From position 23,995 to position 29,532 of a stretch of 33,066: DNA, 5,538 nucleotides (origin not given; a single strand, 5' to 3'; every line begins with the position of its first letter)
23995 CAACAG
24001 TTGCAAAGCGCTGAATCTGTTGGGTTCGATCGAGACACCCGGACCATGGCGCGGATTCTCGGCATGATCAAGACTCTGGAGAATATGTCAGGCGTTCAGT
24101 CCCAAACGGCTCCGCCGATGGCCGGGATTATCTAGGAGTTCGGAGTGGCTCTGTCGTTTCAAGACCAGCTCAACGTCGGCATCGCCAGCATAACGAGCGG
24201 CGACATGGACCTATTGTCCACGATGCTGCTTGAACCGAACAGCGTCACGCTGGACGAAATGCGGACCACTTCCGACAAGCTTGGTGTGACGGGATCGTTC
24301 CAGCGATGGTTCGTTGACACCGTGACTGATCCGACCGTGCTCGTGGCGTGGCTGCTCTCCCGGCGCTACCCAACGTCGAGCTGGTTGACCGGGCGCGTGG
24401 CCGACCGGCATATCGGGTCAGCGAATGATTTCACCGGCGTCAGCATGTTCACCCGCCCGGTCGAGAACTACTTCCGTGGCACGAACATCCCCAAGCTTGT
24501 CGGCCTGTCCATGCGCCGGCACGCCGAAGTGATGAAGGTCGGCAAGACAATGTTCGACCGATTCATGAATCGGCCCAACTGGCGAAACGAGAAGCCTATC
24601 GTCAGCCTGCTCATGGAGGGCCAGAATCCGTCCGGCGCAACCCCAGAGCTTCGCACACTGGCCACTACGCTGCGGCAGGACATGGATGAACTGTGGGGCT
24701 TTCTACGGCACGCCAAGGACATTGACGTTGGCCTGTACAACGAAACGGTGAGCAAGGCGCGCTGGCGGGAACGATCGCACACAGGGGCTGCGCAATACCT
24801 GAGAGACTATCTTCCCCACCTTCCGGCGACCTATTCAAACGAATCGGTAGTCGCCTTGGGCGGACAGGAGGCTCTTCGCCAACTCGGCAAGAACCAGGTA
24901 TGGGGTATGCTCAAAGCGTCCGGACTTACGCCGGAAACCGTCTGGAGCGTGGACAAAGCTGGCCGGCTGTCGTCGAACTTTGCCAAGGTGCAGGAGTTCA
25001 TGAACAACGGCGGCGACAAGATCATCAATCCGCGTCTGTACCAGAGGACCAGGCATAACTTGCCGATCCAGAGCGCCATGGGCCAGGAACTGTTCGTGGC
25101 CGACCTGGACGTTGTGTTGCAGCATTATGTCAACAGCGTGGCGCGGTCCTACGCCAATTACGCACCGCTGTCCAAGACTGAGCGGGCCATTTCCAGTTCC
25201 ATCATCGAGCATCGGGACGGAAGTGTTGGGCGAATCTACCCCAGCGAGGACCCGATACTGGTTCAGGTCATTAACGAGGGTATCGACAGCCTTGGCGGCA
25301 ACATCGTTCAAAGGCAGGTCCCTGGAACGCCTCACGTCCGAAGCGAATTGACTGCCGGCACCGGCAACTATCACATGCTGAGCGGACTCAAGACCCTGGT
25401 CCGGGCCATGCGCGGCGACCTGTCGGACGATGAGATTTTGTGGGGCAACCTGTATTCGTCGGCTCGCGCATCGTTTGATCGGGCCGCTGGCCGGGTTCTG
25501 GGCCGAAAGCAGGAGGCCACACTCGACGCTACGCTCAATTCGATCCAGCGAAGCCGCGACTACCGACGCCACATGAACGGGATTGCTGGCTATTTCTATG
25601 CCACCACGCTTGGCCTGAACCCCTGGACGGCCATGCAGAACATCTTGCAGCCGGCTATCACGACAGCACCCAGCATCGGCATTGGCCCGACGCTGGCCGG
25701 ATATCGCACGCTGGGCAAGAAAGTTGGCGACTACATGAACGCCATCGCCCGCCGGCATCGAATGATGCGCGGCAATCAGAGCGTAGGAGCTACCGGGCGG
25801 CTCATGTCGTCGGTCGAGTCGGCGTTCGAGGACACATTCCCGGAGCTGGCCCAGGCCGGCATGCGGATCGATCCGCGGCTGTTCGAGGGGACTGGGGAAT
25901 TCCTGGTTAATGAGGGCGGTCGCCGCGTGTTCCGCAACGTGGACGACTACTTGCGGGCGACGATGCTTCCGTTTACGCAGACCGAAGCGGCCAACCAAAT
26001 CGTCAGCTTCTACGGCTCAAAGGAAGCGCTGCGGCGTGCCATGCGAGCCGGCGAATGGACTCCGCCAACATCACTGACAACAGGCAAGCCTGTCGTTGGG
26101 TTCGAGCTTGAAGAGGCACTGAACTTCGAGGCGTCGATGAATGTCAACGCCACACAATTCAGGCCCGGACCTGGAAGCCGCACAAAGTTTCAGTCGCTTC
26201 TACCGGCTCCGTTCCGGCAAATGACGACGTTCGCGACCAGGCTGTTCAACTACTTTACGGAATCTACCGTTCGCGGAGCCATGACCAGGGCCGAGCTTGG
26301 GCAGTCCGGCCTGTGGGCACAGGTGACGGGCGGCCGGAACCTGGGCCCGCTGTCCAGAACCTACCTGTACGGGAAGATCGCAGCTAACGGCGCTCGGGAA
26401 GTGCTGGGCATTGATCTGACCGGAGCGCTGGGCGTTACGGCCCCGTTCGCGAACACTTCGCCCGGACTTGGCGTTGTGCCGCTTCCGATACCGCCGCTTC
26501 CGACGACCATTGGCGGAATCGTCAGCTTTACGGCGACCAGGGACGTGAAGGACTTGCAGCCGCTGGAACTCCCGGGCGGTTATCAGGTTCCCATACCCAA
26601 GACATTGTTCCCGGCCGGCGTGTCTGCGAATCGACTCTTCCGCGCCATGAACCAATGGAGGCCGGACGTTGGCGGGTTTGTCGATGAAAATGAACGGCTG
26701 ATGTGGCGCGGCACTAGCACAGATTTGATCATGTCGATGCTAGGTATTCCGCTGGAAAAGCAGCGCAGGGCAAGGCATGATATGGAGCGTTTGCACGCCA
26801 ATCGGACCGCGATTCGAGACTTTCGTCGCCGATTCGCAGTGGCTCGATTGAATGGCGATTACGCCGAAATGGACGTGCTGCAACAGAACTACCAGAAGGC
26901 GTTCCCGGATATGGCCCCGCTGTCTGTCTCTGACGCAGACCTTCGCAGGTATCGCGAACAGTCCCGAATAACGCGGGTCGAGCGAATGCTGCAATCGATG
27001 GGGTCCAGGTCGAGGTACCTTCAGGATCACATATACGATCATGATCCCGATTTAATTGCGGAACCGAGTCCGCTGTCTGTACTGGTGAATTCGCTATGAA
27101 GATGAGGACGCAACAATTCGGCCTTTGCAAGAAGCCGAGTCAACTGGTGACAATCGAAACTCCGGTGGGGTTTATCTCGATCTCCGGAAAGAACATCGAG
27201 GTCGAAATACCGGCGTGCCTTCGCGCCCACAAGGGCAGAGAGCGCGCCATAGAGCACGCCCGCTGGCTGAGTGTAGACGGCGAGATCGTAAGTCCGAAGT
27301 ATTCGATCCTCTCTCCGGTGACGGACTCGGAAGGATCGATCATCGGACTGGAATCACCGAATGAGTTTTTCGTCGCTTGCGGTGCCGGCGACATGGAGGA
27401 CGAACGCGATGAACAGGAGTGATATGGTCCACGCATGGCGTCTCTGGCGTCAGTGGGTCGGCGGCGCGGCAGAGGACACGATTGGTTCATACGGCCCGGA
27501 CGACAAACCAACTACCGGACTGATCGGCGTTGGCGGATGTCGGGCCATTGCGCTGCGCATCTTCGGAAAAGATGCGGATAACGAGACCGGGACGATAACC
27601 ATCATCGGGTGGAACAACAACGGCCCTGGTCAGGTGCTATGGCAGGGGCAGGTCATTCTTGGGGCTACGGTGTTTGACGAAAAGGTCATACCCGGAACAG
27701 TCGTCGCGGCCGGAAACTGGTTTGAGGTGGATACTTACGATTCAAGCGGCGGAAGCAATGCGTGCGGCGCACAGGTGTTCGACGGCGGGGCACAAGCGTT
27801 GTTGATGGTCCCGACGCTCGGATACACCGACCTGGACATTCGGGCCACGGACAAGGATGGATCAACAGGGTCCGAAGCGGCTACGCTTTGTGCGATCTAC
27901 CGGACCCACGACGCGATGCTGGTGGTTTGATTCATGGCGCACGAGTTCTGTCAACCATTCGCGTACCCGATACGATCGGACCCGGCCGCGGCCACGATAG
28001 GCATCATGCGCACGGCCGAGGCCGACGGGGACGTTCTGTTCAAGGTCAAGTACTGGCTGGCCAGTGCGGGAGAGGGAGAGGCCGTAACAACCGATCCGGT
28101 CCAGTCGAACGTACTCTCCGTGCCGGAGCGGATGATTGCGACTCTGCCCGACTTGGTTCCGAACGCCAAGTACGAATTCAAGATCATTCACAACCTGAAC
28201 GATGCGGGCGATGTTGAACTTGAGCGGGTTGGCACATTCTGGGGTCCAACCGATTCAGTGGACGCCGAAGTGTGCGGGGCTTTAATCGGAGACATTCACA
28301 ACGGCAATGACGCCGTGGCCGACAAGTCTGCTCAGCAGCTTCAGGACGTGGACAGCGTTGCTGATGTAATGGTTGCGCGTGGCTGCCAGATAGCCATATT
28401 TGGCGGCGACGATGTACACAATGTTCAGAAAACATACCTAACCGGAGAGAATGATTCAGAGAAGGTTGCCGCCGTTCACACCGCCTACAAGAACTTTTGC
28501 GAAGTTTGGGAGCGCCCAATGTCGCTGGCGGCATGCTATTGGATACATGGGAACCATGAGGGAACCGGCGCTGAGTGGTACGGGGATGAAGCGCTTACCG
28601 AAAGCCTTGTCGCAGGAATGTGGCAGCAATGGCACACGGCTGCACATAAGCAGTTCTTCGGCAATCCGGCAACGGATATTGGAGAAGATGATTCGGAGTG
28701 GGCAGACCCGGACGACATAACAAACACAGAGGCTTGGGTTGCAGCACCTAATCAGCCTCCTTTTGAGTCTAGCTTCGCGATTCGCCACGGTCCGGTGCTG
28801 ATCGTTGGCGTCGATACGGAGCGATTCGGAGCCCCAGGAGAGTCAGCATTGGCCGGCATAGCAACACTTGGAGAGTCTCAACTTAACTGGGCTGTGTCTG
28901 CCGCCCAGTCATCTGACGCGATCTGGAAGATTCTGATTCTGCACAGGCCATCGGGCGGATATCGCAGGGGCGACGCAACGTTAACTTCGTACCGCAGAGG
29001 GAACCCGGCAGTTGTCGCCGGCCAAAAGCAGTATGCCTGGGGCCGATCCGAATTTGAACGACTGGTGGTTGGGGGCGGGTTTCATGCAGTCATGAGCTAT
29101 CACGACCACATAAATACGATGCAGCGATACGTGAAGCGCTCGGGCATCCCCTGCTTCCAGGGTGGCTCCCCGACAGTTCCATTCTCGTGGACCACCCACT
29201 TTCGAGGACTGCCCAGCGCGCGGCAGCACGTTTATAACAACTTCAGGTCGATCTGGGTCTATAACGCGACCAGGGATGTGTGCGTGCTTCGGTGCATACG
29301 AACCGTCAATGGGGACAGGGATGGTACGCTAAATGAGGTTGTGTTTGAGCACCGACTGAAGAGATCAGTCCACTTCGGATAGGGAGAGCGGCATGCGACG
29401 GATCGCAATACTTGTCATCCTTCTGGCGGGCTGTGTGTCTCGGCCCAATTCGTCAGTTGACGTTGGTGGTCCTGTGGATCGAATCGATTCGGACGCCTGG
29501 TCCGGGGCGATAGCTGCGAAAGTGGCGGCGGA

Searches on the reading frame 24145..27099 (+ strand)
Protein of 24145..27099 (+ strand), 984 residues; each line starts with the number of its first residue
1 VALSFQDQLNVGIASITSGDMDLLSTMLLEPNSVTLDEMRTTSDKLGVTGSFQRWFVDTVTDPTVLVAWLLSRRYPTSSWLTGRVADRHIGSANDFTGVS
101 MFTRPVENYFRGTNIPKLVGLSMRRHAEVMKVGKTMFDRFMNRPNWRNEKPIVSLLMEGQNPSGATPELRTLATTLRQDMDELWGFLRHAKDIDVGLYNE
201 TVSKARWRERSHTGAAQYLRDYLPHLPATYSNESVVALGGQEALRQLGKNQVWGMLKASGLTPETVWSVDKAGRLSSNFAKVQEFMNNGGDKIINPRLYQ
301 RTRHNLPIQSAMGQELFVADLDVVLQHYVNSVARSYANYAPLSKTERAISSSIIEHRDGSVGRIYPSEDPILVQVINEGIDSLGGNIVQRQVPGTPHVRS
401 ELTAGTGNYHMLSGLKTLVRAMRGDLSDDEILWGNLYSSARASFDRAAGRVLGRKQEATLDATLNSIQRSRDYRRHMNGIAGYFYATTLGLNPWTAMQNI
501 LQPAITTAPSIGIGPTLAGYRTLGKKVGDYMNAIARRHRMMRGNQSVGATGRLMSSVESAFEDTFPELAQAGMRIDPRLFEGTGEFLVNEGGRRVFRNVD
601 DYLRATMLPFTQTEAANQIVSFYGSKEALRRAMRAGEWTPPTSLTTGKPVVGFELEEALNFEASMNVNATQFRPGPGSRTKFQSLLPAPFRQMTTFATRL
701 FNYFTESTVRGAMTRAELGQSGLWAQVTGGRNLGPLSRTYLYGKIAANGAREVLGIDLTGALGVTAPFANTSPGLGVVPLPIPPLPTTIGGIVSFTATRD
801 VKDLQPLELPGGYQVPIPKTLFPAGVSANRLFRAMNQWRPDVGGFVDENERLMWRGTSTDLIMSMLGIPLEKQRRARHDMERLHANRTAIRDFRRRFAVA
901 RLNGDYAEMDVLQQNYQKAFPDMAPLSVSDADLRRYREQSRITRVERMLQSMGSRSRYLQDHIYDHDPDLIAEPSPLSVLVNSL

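Call 9: search_protein_families(library=phrogs, proteins=[window:24145-27099:+], max_evalue=0.01)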
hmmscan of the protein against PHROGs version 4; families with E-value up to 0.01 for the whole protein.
window:24145-27099:+ (984 aa): 0 families

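Call 10: search_protein_families(library=pfam, proteins=[window:24145-27099:+], max_evalue=0.01)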
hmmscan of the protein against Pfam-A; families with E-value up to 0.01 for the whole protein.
window:24145-27099:+ (984 aa): 0 families

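Call 68: search_solved_structures(query=window:24145-27099:+, max_evalue=1)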
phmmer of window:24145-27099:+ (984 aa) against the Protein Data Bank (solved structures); distinct sequences matched with E-value up to 1: 0.

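Call 87: search_protein_families(library=ncbifam, proteins=[window:24145-27099:+], max_evalue=0.01)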
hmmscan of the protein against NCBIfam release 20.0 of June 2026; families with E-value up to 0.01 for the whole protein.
window:24145-27099:+ (984 aa): 0 families

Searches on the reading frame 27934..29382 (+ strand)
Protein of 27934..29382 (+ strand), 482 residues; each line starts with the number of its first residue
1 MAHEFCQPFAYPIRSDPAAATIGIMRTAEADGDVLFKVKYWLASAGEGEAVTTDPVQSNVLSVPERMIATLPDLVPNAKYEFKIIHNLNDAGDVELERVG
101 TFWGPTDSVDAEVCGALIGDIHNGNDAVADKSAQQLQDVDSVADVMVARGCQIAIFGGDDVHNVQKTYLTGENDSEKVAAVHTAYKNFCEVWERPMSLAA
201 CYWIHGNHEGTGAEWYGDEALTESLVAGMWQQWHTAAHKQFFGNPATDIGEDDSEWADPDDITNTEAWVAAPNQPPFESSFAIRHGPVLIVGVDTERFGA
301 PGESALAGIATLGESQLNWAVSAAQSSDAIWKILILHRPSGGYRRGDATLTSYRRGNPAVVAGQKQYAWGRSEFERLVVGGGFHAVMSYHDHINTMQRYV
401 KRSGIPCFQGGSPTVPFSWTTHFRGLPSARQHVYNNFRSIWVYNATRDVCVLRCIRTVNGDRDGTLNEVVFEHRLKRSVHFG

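Call 11: search_protein_families(library=pfam, proteins=[window:27934-29382:+], max_evalue=0.01)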
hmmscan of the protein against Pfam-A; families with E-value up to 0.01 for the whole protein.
window:27934-29382:+ (482 aa): 1 family
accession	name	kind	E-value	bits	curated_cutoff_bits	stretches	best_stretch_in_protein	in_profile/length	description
PF00149.33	Metallophos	-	5.9e-06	27.3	21.5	1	117-392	5-189/191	Calcineurin-like phosphoesterase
